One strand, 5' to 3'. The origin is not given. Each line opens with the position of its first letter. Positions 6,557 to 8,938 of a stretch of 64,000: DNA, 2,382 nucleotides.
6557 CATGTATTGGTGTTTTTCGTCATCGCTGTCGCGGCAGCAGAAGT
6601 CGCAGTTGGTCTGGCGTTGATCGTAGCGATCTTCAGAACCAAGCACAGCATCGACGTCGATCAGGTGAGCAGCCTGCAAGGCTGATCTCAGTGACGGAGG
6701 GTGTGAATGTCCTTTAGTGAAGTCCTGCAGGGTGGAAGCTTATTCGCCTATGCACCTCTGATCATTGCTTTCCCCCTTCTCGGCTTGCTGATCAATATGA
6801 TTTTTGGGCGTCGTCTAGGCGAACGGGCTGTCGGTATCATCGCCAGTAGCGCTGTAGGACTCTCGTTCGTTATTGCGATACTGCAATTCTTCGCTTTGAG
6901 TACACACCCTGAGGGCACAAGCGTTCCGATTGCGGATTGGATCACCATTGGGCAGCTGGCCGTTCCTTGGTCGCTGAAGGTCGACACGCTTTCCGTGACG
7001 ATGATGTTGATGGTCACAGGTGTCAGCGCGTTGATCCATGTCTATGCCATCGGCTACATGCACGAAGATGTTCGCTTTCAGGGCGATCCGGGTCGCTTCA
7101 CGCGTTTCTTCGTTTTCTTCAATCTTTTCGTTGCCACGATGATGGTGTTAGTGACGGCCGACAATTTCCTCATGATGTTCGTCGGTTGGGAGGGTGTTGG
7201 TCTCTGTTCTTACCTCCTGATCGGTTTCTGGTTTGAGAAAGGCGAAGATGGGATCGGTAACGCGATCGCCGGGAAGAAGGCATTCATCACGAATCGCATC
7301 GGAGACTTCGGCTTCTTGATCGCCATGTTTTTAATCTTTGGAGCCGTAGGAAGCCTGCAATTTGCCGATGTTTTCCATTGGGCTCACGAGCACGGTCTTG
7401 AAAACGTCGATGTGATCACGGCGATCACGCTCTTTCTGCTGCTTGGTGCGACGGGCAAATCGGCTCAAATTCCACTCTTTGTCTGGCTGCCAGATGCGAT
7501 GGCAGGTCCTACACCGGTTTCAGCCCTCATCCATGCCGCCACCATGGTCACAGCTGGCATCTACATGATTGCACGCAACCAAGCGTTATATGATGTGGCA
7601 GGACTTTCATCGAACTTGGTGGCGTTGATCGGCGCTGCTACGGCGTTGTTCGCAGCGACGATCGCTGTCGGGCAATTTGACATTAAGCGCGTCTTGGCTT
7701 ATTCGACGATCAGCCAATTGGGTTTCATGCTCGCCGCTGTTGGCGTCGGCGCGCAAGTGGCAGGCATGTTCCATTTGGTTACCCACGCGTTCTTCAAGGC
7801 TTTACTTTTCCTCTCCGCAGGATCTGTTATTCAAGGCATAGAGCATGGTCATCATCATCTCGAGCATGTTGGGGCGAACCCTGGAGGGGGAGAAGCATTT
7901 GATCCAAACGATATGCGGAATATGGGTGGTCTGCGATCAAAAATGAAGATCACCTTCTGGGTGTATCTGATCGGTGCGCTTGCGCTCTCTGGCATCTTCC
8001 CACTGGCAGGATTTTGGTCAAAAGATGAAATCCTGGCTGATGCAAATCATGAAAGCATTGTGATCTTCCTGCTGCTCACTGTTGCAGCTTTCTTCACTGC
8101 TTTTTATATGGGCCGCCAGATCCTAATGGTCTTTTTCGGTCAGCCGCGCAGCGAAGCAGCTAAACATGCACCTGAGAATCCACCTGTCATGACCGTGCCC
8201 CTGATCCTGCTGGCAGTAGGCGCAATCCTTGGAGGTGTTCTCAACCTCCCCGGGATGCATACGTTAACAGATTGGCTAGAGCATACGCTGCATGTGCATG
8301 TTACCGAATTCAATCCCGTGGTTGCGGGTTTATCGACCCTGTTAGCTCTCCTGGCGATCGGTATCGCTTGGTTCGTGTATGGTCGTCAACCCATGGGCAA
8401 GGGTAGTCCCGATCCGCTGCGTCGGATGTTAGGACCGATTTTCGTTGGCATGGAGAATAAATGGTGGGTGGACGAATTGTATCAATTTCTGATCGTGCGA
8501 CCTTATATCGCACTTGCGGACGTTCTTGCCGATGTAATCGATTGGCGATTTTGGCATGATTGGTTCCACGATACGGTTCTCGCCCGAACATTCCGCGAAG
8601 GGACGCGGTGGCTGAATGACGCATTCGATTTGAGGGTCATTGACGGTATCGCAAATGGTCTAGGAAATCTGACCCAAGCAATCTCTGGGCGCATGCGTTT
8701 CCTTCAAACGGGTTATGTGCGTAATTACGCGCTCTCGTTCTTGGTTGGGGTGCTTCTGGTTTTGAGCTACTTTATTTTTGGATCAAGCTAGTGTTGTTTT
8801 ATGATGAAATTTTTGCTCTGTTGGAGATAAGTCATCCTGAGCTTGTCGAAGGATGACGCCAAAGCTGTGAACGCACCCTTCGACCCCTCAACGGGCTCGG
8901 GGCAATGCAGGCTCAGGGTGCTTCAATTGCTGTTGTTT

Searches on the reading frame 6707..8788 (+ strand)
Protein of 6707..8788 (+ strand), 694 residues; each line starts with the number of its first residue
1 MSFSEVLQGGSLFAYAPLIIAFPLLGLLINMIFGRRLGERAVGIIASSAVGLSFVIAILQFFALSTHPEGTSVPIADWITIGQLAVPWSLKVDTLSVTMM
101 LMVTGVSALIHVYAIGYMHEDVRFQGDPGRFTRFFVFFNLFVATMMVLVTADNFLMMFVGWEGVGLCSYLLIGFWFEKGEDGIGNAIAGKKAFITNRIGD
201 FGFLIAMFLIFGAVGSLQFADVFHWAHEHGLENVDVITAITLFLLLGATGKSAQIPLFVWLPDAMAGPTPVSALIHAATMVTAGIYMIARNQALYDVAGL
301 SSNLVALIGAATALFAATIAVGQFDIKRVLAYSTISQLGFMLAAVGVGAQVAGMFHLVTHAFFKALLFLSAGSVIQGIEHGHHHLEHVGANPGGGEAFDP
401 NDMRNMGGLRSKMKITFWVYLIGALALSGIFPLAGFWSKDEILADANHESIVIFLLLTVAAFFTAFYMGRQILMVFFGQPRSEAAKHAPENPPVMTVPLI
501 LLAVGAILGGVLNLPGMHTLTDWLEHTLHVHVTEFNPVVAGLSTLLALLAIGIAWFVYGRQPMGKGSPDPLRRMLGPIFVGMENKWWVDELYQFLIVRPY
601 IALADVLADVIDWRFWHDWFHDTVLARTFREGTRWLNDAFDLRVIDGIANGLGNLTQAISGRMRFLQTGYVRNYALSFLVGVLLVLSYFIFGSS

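Call 35: search_protein_families(library=pfam, proteins=[window:6707-8788:+])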
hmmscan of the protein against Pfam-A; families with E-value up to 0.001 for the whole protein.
window:6707-8788:+ (694 aa): 3 families
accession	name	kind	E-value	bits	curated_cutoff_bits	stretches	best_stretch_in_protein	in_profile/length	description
PF00361.26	Proton_antipo_M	-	6.8e-75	252.4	21.5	1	151-464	1-294/294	NADH:quinone oxidoreductase/Mrp antiporter, TM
PF00662.26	Proton_antipo_N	-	3.8e-20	72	24.5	1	78-124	1-47/51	NADH-Ubiquinone oxidoreductase (complex I), chain 5 N-terminus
PF06455.17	NADH5_C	-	0.00019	21.5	28.2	1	469-512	3-46/181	NADH dehydrogenase subunit 5 C-terminus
